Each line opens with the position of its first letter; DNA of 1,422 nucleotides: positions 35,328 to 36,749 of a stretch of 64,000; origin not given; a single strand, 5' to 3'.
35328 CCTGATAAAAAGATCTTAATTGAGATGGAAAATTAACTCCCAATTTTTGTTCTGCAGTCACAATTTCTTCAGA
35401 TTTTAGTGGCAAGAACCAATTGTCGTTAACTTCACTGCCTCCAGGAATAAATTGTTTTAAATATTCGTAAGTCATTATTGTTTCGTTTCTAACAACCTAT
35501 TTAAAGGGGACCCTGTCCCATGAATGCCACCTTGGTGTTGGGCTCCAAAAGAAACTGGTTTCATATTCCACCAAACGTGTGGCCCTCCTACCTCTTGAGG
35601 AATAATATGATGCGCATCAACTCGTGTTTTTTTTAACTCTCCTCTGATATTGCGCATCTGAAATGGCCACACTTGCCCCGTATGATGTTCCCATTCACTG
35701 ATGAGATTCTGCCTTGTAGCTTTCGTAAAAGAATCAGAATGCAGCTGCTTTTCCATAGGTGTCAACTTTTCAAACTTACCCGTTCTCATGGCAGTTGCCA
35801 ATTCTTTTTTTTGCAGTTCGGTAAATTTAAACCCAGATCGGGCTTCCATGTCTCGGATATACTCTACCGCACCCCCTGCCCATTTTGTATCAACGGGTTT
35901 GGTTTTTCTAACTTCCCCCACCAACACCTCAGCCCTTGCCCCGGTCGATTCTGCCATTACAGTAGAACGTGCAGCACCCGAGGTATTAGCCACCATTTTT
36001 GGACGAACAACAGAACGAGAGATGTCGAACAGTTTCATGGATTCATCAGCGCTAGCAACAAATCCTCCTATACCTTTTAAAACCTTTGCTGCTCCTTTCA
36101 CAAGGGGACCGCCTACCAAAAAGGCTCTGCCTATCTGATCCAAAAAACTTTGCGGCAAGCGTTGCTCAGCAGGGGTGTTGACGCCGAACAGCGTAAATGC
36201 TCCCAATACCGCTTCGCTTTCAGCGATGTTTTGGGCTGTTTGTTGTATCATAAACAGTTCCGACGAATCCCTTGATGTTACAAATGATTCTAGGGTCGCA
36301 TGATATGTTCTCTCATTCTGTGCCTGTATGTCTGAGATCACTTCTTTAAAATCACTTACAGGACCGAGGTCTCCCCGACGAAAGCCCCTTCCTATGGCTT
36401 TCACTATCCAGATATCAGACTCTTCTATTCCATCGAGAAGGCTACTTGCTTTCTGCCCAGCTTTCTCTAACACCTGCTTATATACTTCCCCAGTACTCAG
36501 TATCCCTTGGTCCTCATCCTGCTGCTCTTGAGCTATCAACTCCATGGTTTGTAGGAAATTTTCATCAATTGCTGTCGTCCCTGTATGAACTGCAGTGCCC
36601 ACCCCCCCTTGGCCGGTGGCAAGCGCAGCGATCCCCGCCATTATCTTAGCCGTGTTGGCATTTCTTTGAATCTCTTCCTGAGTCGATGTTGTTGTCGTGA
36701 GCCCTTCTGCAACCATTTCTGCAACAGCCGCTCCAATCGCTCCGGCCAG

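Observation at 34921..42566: CdiA/FhaB-like polymorphic toxin with an AHH nuclease tip and an overlapping SUKH (SMI1/KNR4) immunity gene in an apparent intracellular symbiont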

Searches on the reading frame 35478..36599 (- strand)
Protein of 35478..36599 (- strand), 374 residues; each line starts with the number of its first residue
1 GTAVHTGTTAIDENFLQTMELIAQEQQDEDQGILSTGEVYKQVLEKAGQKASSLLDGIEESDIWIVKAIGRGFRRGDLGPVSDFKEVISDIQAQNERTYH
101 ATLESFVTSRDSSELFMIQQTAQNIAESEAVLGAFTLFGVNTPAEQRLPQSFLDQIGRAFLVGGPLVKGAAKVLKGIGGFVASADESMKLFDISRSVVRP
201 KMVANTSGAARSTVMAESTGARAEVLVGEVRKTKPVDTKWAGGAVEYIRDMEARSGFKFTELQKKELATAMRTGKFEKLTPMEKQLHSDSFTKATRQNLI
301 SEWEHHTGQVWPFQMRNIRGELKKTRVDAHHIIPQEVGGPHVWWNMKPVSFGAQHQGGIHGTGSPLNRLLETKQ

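Call 5: search_protein_families(library=pfam, proteins=[window:35478-36599:-], max_evalue=10)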
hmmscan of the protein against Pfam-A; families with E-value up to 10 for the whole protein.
seq(374 aa): 1 family
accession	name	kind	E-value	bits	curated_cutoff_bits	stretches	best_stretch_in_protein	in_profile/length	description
PF01844.29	HNH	-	0.12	13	21.4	1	325-347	12-34/47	HNH endonuclease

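Call 15: find_homologous_proteins(query=window:35478-36551:-, max_evalue=0.01)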
Query seq(358 aa): 3553 candidates shared short words with the query, none scored E <= 0.01.

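Call 30: search_solved_structures(query=window:35478-36551:-, max_evalue=10, show_alignments=3)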
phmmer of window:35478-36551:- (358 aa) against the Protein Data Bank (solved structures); distinct sequences matched with E-value up to 10: 3.
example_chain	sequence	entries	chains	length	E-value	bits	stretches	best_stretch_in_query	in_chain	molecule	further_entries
8cm0_A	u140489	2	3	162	0.00049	22.9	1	267-336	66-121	Rhs-family protein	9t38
3cfu_A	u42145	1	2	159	0.57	12.8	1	85-169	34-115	Uncharacterized lipoprotein yjhA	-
9yx0_G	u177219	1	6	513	1.3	11.6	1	104-155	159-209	Carboxyl transferase domain protein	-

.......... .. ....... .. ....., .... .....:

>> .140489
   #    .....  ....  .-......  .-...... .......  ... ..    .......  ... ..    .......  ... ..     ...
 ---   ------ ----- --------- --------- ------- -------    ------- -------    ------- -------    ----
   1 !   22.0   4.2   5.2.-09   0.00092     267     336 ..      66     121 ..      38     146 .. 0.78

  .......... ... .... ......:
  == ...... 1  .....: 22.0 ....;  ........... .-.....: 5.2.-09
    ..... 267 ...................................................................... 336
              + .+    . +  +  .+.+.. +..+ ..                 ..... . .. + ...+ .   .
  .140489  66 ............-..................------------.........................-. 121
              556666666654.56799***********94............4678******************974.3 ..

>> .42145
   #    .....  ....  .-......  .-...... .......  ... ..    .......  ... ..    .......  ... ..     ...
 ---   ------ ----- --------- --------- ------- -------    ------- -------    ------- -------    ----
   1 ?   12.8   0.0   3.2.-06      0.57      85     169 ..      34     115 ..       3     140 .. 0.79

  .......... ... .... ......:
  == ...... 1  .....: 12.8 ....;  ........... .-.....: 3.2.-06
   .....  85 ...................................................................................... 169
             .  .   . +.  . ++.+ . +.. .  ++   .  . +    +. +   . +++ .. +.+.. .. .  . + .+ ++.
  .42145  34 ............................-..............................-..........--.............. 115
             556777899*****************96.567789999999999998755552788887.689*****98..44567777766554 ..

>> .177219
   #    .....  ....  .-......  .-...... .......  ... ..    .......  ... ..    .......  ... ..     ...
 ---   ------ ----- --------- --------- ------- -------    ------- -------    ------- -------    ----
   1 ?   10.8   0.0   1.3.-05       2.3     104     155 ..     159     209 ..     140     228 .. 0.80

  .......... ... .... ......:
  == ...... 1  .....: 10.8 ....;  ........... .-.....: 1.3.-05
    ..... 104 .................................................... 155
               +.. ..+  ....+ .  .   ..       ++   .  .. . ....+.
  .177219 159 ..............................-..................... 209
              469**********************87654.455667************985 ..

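Call 34: search_protein_representatives(protein=window:35478-36551:-)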
Query: 358 residues. Proteins with E-value up to 0.001 (for the whole library): 457; up to 1e-10: 276; up to 1e-30: 6. The best 150 are listed.
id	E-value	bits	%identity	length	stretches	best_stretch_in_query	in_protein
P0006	5.9e-70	252.8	40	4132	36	45-105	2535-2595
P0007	5.4e-59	216.8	55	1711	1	155-357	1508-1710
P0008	1.6e-33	133.0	38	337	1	172-354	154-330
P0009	6.8e-31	124.4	49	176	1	213-344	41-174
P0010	7.0e-31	124.4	45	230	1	222-355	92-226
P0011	9.8e-31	123.9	57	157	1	222-334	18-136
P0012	1.7e-30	123.1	44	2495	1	225-356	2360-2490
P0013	2.8e-29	119.1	42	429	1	198-355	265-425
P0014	5.2e-29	118.2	36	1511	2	230-353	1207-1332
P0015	2.7e-28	115.9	43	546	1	202-355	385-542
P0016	3.6e-28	115.4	45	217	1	212-354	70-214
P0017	5.4e-28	114.9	52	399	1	230-355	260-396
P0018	8.1e-27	111.0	52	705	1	223-353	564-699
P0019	8.2e-27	111.0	46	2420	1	200-354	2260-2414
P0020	9.0e-27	110.8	46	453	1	228-354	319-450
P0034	2.7e-24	102.7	44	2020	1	220-356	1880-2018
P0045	1.5e-23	100.3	41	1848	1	215-355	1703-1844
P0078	3.5e-21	92.5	44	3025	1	230-354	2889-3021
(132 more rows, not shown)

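Call 35: search_protein_families(library=pfam, proteins=[P0007, P0012, P0034, P0009, P0010, P0011, P0008, P0013, P0014], max_evalue=0.01)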
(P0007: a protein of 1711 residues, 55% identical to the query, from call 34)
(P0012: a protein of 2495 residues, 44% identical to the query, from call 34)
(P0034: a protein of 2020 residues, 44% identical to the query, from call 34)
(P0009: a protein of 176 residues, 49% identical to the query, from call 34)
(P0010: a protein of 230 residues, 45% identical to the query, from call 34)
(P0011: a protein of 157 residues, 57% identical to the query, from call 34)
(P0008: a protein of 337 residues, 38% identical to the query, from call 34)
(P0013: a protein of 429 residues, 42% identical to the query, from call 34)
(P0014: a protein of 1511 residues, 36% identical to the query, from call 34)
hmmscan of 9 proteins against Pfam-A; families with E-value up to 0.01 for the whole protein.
P0007 (1711 aa): 1 family
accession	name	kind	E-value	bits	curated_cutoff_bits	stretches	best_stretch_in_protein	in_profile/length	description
PF04830.18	DUF637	-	6.5e-11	42.7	26.6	1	1184-1338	3-168/168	Possible hemagglutinin (DUF637)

P0012 (2495 aa): 1 family
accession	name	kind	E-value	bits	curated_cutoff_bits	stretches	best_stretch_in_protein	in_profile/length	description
PF04830.18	DUF637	-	1.9e-09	38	26.6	1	1770-1939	1-167/168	Possible hemagglutinin (DUF637)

P0034 (2020 aa): 1 family
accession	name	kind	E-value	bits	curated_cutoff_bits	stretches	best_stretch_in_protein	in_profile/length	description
PF06715.18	Gp5_C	-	0.0077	16.7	20.4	0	730-746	6-22/24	Gp5 C-terminal repeat (3 copies)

P0009 (176 aa): 0 families

P0010 (230 aa): 1 family
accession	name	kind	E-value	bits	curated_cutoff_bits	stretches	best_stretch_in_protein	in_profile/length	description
PF01844.29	HNH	-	0.005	17.4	21.4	1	180-202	12-34/47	HNH endonuclease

P0011 (157 aa): 1 family
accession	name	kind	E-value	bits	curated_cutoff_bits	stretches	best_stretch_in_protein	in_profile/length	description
PF01844.29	HNH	-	0.00077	20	21.4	1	115-145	16-46/47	HNH endonuclease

P0008 (337 aa): 1 family
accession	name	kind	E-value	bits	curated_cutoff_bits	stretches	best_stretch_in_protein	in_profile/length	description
PF01844.29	HNH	-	0.0039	17.8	21.4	1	285-309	12-36/47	HNH endonuclease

P0013 (429 aa): 0 families

P0014 (1511 aa): 2 families
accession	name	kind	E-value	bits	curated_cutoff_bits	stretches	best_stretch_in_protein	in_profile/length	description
PF04830.18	DUF637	-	7.7e-19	68.5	26.6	1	850-1012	2-168/168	Possible hemagglutinin (DUF637)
PF14279.12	HNH_5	-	0.0061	16.9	27.5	0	1285-1310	7-32/56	HNH endonuclease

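Call 43: find_encoding_contigs(protein=P0007, flank=6000, max_places=3)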
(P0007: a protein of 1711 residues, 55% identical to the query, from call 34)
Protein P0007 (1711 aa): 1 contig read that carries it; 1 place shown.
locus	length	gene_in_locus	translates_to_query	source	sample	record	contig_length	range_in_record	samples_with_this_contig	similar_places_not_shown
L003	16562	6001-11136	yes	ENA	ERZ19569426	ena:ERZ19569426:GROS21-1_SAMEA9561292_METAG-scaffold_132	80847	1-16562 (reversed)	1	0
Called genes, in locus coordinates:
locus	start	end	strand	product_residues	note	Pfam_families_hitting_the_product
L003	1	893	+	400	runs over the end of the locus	PF13657:Couple_hipA, PF07804:HipA_C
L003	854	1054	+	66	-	PF13560:HTH_31 (weak), PF01381:HTH_3, PF13443:HTH_26 (weak)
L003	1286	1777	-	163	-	PF00583:Acetyltransf_1 (weak)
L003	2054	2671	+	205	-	PF08238:Sel1 (faint)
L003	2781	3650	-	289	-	-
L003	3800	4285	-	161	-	-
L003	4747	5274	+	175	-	-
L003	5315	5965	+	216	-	-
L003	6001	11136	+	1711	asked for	PF04830:DUF637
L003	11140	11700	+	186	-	PF09346:SMI1_KNR4, PF14568:SUKH_6 (weak)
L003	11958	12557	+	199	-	-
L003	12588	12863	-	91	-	-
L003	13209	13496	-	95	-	-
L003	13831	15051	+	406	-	PF07690:MFS_1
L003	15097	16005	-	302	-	PF00126:HTH_1 (weak), PF03466:LysR_substrate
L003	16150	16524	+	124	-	-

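Call 46: find_encoding_contigs(protein=P0012, flank=6000, max_places=3)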
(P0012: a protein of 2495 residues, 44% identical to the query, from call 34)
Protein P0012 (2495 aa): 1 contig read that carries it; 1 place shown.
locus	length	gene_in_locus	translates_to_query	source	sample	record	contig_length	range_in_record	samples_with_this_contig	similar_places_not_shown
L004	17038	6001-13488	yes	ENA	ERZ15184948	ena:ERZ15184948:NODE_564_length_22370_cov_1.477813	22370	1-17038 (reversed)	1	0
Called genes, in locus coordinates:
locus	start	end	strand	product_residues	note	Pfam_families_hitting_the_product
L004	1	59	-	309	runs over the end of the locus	PF00126:HTH_1, PF03466:LysR_substrate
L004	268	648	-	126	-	PF01609:DDE_Tnp_1, PF13359:DDE_Tnp_4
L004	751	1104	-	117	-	PF13613:HTH_Tnp_4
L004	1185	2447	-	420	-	PF00083:Sugar_tr, PF07690:MFS_1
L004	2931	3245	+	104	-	PF13763:DUF4167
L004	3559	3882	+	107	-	-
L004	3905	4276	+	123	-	PF04229:GrpB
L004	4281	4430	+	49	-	-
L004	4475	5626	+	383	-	PF25948:DUF7986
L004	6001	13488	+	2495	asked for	PF04830:DUF637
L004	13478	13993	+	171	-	PF09346:SMI1_KNR4, PF14568:SUKH_6 (weak)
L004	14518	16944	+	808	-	PF04564:U-box, PF11789:zf-Nse (faint), PF01926:MMR_HSR1 (faint), PF00350:Dynamin_N (faint)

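Call 47: find_encoding_contigs(protein=P0019, flank=6000, max_places=3)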
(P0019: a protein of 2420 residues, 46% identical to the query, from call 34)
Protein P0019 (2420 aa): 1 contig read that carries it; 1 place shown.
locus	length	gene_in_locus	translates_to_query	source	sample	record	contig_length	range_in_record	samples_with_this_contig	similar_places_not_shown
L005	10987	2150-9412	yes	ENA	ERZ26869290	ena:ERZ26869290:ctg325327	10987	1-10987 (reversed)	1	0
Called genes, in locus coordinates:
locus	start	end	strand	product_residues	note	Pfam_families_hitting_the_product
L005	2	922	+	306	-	?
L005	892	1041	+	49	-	-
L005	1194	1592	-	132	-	-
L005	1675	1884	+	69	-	-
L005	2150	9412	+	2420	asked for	PF04830:DUF637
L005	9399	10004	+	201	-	PF09346:SMI1_KNR4 (weak)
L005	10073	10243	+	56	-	-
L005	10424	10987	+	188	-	?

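Call 65: find_encoding_contigs(protein=P0045, flank=5000, max_places=2)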
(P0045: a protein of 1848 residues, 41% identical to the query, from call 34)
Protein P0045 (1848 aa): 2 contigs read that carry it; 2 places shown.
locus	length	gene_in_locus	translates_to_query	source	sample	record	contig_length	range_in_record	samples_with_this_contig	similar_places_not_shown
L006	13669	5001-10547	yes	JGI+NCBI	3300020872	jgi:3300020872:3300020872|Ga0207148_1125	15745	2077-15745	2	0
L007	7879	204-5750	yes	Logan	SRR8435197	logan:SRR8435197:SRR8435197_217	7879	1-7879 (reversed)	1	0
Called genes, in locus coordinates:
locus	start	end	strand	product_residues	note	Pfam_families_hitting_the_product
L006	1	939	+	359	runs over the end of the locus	-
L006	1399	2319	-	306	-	PF00126:HTH_1, PF03466:LysR_substrate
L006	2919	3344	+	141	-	-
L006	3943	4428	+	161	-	-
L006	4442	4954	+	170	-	-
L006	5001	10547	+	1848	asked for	-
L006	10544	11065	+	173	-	PF09346:SMI1_KNR4, PF14568:SUKH_6 (weak)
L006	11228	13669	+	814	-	?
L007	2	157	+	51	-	?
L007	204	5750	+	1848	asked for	-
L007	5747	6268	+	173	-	PF09346:SMI1_KNR4, PF14568:SUKH_6 (weak)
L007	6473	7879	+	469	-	?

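Call 66: find_encoding_contigs(protein=P0034, flank=5000, max_places=2)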
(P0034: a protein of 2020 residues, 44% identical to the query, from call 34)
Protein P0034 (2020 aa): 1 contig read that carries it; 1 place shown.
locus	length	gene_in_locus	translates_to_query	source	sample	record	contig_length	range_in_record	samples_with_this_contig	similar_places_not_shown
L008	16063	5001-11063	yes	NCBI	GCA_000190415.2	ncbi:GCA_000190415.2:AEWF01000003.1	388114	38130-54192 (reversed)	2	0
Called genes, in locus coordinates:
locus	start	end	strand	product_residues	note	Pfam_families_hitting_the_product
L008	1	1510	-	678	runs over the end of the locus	PF11412:DsbD_N, PF02683:DsbD_TM, PF13899:Thioredoxin_7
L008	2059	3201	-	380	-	-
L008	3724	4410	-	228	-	-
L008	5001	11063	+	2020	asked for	-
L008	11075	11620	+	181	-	PF09346:SMI1_KNR4, PF14568:SUKH_6 (weak)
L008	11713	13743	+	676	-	PF08238:Sel1 (faint), PF23310:TPR_27 (faint)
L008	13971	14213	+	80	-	PF12639:Colicin-DNase, PF14414:WHH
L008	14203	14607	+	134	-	-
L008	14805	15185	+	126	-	PF14411:LHH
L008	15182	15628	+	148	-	PF14567:SUKH_5, PF09346:SMI1_KNR4, PF14568:SUKH_6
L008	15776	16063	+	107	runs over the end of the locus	PF24832:DUF7716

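Call 67: find_encoding_contigs(protein=P0078, flank=5000, max_places=2)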
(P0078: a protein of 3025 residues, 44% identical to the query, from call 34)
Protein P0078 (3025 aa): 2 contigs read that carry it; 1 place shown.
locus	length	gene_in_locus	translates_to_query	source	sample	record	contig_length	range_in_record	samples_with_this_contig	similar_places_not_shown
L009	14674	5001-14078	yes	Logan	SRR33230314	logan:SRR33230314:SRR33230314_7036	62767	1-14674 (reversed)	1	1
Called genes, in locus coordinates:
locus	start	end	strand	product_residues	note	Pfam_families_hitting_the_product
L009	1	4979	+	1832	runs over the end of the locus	PF07705:CARDB, PF16116:DUF4832 (faint), PF07705:CARDB, PF09136:Glucodextran_B (weak)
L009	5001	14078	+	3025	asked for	PF20148:DUF6531, PF05593:RHS_repeat (weak), PF25023:TEN_YD-shell (weak), PF05593:RHS_repeat (weak), PF25023:TEN_YD-shell, PF05593:RHS_repeat, PF25023:TEN_YD-shell (weak), PF25023:TEN_YD-shell, +1 more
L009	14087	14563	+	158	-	PF09346:SMI1_KNR4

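Call 68: find_encoding_contigs(protein=P0015, flank=5000, max_places=2)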
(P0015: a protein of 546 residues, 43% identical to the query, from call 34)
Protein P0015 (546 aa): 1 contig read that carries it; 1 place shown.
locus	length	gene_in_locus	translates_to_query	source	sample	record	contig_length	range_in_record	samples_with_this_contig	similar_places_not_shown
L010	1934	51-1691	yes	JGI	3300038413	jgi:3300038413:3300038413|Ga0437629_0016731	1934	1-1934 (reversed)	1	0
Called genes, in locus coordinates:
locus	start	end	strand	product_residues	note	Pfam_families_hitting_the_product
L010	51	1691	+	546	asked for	-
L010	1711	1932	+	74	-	?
